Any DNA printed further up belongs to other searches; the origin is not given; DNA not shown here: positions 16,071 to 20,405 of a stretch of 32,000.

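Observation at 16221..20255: Giant secreted murein hydrolase with about 18 LGFP repeats, back-to-back with the galactofuranan genes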

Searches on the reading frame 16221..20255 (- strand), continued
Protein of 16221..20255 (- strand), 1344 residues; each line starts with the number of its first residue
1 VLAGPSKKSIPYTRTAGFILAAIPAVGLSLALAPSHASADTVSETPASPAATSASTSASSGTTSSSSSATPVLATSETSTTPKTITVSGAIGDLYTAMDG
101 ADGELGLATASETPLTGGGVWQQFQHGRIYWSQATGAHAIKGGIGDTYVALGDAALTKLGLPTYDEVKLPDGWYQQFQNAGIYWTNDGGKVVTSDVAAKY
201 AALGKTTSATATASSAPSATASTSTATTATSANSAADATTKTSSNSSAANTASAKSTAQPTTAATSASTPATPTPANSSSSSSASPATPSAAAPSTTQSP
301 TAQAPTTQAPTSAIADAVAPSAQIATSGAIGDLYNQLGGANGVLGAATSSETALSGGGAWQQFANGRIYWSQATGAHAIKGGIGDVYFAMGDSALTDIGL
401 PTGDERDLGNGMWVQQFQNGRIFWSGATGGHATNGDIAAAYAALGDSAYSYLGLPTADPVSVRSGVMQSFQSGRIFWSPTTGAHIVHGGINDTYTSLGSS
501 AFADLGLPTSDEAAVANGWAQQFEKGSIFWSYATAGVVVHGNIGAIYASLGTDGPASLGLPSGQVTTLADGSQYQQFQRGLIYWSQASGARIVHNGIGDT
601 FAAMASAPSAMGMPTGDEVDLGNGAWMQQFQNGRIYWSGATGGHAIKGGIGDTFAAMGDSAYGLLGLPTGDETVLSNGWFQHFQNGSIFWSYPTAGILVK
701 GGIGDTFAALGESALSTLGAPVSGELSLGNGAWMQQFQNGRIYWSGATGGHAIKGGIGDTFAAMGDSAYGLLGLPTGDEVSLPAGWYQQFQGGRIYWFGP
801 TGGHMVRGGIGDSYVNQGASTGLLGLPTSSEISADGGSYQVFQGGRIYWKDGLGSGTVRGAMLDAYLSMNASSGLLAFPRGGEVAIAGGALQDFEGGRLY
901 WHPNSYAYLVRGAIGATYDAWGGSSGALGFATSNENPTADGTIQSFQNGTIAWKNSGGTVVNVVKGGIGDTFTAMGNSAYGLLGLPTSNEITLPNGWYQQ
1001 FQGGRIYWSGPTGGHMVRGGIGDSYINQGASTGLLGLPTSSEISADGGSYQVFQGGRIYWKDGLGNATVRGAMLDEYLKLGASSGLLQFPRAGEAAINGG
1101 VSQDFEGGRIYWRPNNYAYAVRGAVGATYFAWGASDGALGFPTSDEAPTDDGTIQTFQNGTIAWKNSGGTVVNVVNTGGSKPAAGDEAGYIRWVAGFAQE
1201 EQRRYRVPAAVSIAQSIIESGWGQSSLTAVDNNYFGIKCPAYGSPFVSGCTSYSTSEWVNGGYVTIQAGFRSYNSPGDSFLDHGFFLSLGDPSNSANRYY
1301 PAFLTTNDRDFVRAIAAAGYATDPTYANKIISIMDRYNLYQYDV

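Call 28: find_encoding_contigs(protein=P0024, flank=10000, max_places=2)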
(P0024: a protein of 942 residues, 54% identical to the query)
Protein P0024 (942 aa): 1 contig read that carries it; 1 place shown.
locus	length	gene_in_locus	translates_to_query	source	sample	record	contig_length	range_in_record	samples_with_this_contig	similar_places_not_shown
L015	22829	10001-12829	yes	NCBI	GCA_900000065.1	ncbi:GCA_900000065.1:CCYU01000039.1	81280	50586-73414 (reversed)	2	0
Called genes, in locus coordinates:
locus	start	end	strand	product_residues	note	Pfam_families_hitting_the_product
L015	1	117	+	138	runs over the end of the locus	PF00085:Thioredoxin (weak), PF13098:Thioredoxin_2 (weak)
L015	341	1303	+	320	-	PF13641:Glyco_tranf_2_3, PF00535:Glycos_transf_2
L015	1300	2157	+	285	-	PF00535:Glycos_transf_2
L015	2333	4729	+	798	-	PF04230:PS_pyruv_trans, PF00535:Glycos_transf_2, PF13641:Glyco_tranf_2_3 (weak)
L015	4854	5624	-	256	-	PF00005:ABC_tran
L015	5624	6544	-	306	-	PF01061:ABC2_membrane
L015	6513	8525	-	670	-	PF17994:Glft2_N, PF13641:Glyco_tranf_2_3, PF19320:GlfT2_domain3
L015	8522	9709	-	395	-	PF01266:DAO (weak), PF01946:Thi4 (weak), PF13450:NAD_binding_8, PF01593:Amino_oxidase (weak), PF03275:GLF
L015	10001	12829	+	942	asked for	PF08310:LGFP, PF01832:Glucosaminidase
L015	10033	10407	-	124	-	-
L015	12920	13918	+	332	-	PF01073:3Beta_HSD, PF01370:Epimerase, PF02719:Polysacc_synt_2, PF04321:RmlD_sub_bind, PF07993:NAD_binding_4, PF16363:GDP_Man_Dehyd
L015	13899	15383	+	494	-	PF00908:dTDP_sugar_isom, PF01370:Epimerase, PF04321:RmlD_sub_bind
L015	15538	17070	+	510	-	-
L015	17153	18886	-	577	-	PF00535:Glycos_transf_2, PF10111:Glyco_tranf_2_2 (weak), PF13641:Glyco_tranf_2_3 (faint), PF00535:Glycos_transf_2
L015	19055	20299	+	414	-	-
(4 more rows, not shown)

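Call 29: search_solved_structures(query=window:16221-20255:-, max_evalue=0.001, show_alignments=2)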
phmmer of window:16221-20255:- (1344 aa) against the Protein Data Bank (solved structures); distinct sequences matched with E-value up to 0.001: 11.
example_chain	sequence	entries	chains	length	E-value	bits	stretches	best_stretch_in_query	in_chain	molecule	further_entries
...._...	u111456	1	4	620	1.8e-30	109.2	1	327-583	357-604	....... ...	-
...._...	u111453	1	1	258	3.2e-29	105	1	344-582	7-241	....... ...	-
7qfu_A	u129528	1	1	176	5.1e-14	54.7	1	1190-1343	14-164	Peptidoglycan hydrolase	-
3fi7_A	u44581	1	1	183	1.3e-12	50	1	1190-1343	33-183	Lmo1076 protein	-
5t1q_A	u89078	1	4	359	2.7e-11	45.6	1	1187-1343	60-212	N-acetylmuramoyl-L-alanine amidase domain-containing protein SAOUHSC_02979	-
3vwo_A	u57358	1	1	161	1.6e-10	43.1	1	1203-1336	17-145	Peptidoglycan hydrolase FlgJ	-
2zyc_A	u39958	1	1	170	1.9e-10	42.8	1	1203-1336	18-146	Peptidoglycan hydrolase FlgJ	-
5dn5_A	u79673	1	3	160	4.5e-10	41.6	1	1204-1336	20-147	Peptidoglycan hydrolase FlgJ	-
5dn4_A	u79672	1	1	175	5.7e-10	41.3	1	1204-1336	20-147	Peptidoglycan hydrolase FlgJ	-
3k3t_A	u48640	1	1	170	1.3e-09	40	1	1203-1336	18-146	Peptidoglycan hydrolase FlgJ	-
4qdn_A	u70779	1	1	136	3.1e-05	25.5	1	1206-1334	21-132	Flagellar protein FlgJ [peptidoglycan hydrolase]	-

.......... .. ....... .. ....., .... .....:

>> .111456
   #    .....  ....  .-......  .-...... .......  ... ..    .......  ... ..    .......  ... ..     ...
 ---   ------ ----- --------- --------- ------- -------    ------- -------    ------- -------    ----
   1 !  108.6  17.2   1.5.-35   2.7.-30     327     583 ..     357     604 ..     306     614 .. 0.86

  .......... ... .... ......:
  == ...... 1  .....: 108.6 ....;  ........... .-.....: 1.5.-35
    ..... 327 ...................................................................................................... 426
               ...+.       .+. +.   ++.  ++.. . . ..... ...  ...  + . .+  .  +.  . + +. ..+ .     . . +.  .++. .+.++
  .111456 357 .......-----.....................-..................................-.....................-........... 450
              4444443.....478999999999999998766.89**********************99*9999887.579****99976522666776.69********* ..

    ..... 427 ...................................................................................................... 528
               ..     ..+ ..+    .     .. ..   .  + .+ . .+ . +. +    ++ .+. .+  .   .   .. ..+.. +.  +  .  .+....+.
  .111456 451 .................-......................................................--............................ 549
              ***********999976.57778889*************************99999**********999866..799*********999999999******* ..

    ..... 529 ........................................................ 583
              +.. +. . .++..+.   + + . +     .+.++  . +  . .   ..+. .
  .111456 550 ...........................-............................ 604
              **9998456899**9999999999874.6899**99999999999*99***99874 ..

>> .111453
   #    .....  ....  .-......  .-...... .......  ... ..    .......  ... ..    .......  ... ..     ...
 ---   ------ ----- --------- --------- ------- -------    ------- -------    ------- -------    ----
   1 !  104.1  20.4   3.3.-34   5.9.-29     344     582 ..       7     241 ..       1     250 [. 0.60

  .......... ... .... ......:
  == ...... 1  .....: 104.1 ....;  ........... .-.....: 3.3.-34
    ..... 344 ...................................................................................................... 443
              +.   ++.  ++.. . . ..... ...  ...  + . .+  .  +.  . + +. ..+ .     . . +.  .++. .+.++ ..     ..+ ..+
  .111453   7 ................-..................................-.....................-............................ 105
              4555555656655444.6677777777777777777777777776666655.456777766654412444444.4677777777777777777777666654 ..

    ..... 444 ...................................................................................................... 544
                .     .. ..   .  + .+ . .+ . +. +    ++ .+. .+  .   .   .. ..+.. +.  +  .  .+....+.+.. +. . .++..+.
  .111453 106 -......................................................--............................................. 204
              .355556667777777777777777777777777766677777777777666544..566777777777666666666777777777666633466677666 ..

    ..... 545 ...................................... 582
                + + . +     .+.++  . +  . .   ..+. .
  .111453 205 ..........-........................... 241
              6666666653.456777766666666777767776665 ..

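Call 37: find_encoding_contigs(protein=P0007, flank=10000, max_places=1)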
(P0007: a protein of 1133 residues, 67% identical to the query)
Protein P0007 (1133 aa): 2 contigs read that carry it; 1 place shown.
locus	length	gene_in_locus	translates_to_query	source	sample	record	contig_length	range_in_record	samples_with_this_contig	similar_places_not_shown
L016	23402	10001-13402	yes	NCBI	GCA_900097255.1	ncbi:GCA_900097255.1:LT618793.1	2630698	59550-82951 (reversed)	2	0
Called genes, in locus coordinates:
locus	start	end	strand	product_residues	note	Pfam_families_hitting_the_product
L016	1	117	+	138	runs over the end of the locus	PF00085:Thioredoxin (weak), PF13098:Thioredoxin_2 (weak)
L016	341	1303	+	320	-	PF13641:Glyco_tranf_2_3, PF00535:Glycos_transf_2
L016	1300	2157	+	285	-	PF00535:Glycos_transf_2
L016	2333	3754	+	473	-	PF04230:PS_pyruv_trans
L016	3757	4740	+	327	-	PF00535:Glycos_transf_2, PF13641:Glyco_tranf_2_3 (weak)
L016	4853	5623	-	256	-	PF00005:ABC_tran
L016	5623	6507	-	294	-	PF01061:ABC2_membrane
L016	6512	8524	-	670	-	PF17994:Glft2_N, PF13641:Glyco_tranf_2_3, PF19320:GlfT2_domain3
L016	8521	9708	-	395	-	PF01266:DAO (weak), PF01946:Thi4 (faint), PF13450:NAD_binding_8, PF01593:Amino_oxidase (weak), PF03275:GLF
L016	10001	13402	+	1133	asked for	PF08310:LGFP, PF01832:Glucosaminidase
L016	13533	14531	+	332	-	PF01073:3Beta_HSD, PF01370:Epimerase, PF02719:Polysacc_synt_2, PF04321:RmlD_sub_bind, PF07993:NAD_binding_4, PF13460:NAD_binding_10 (weak), PF16363:GDP_Man_Dehyd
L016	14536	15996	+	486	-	PF00908:dTDP_sugar_isom, PF01370:Epimerase, PF04321:RmlD_sub_bind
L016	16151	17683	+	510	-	-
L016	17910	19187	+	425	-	-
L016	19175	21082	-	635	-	PF00535:Glycos_transf_2, PF10111:Glyco_tranf_2_2 (faint), PF00535:Glycos_transf_2, PF13641:Glyco_tranf_2_3 (weak)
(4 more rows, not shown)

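Call 38: find_encoding_contigs(protein=P0010, flank=10000, max_places=1)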
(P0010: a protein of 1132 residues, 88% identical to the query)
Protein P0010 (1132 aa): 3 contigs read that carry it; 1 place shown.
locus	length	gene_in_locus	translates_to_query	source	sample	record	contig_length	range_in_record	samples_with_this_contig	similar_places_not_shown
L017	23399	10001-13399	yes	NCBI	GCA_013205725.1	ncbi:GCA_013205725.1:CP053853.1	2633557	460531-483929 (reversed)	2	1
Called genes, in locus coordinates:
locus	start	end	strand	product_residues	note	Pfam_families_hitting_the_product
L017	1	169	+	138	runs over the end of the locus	PF00085:Thioredoxin (weak), PF13098:Thioredoxin_2 (weak)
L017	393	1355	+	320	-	PF13641:Glyco_tranf_2_3, PF00535:Glycos_transf_2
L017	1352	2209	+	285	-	PF00535:Glycos_transf_2, PF13641:Glyco_tranf_2_3 (weak)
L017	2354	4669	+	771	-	PF04230:PS_pyruv_trans, PF00535:Glycos_transf_2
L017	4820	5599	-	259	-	PF00005:ABC_tran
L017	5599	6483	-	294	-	PF01061:ABC2_membrane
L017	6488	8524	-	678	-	PF17994:Glft2_N, PF13641:Glyco_tranf_2_3, PF19320:GlfT2_domain3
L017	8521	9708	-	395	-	PF01266:DAO (weak), PF01946:Thi4 (faint), PF13450:NAD_binding_8, PF01593:Amino_oxidase (weak), PF03275:GLF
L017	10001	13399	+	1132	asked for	PF08310:LGFP, PF01832:Glucosaminidase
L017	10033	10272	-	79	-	-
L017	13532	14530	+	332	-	PF01073:3Beta_HSD, PF01370:Epimerase, PF02719:Polysacc_synt_2, PF04321:RmlD_sub_bind, PF07993:NAD_binding_4, PF13460:NAD_binding_10 (weak), PF16363:GDP_Man_Dehyd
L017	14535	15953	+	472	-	PF00908:dTDP_sugar_isom, PF01370:Epimerase, PF04321:RmlD_sub_bind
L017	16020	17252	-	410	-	-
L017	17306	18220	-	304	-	PF00535:Glycos_transf_2, PF13641:Glyco_tranf_2_3 (weak)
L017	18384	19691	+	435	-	PF01610:DDE_Tnp_ISL3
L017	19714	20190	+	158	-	-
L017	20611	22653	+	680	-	PF02518:HATPase_c, PF00204:DNA_gyraseB, PF01751:Toprim, PF00986:DNA_gyraseB_C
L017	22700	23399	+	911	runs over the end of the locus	PF00521:DNA_topoisoIV, PF03989:DNA_gyraseA_C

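Call 39: find_encoding_contigs(protein=P0026, flank=10000, max_places=2)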
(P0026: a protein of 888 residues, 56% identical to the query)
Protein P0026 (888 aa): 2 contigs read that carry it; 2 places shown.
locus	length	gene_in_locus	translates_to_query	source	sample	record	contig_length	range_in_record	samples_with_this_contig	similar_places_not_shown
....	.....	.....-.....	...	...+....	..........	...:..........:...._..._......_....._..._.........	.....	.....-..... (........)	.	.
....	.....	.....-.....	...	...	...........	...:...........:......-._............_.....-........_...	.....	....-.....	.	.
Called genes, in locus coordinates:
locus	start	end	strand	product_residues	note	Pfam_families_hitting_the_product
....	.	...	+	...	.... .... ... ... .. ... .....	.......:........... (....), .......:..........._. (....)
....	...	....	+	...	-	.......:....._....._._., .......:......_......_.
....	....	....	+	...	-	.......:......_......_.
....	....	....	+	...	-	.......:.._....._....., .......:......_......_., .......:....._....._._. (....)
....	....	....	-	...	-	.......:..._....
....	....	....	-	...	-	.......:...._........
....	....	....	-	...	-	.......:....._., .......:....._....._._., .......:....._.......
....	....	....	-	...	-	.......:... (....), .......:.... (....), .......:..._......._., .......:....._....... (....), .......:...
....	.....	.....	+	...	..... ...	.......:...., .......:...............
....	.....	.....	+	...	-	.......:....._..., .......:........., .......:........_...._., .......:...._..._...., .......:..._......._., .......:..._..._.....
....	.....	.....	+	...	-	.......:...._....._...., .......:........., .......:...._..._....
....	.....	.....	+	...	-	-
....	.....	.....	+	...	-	-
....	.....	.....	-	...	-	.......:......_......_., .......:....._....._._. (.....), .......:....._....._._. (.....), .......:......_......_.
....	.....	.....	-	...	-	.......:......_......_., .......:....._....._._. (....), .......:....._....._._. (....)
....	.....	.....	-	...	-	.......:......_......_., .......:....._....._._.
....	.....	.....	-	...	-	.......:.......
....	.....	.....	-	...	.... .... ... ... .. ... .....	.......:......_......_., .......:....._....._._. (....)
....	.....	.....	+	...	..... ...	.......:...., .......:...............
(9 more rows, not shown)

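Call 62: find_encoding_contigs(protein=P0034, flank=10000, max_places=1)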
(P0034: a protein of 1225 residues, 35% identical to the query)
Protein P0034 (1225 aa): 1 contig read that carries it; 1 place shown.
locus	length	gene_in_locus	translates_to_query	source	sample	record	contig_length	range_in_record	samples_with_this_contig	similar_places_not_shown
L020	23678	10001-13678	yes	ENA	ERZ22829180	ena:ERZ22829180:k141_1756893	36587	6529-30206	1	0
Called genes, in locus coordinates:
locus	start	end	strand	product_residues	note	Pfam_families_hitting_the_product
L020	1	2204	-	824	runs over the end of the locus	PF00535:Glycos_transf_2, PF10111:Glyco_tranf_2_2 (weak), PF13641:Glyco_tranf_2_3, PF13632:Glyco_trans_2_3, PF00534:Glycos_transf_1, PF13692:Glyco_trans_1_4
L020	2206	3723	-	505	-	-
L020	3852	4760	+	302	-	PF01061:ABC2_membrane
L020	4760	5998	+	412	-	PF00005:ABC_tran, PF13304:AAA_21 (faint)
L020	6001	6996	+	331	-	PF00106:adh_short (faint), PF01073:3Beta_HSD, PF01370:Epimerase, PF02719:Polysacc_synt_2, PF04321:RmlD_sub_bind, PF07993:NAD_binding_4, PF13460:NAD_binding_10, PF16363:GDP_Man_Dehyd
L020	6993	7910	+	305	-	PF00535:Glycos_transf_2, PF13641:Glyco_tranf_2_3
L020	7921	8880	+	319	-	PF01073:3Beta_HSD, PF01370:Epimerase, PF02719:Polysacc_synt_2 (weak), PF04321:RmlD_sub_bind, PF13460:NAD_binding_10, PF16363:GDP_Man_Dehyd, PF07993:NAD_binding_4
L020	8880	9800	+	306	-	PF00535:Glycos_transf_2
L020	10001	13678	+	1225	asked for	PF27503:Rv3811_N, PF01510:Amidase_2, PF08310:LGFP (weak), PF01832:Glucosaminidase, PF08310:LGFP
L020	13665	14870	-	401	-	-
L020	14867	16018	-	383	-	PF13439:Glyco_transf_4, PF13579:Glyco_trans_4_4, PF00534:Glycos_transf_1, PF13692:Glyco_trans_1_4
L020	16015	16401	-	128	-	PF10066:DUF2304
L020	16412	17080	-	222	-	PF00535:Glycos_transf_2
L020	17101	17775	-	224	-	PF00072:Response_reg, PF00486:Trans_reg_C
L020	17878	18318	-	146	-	PF08327:AHSA1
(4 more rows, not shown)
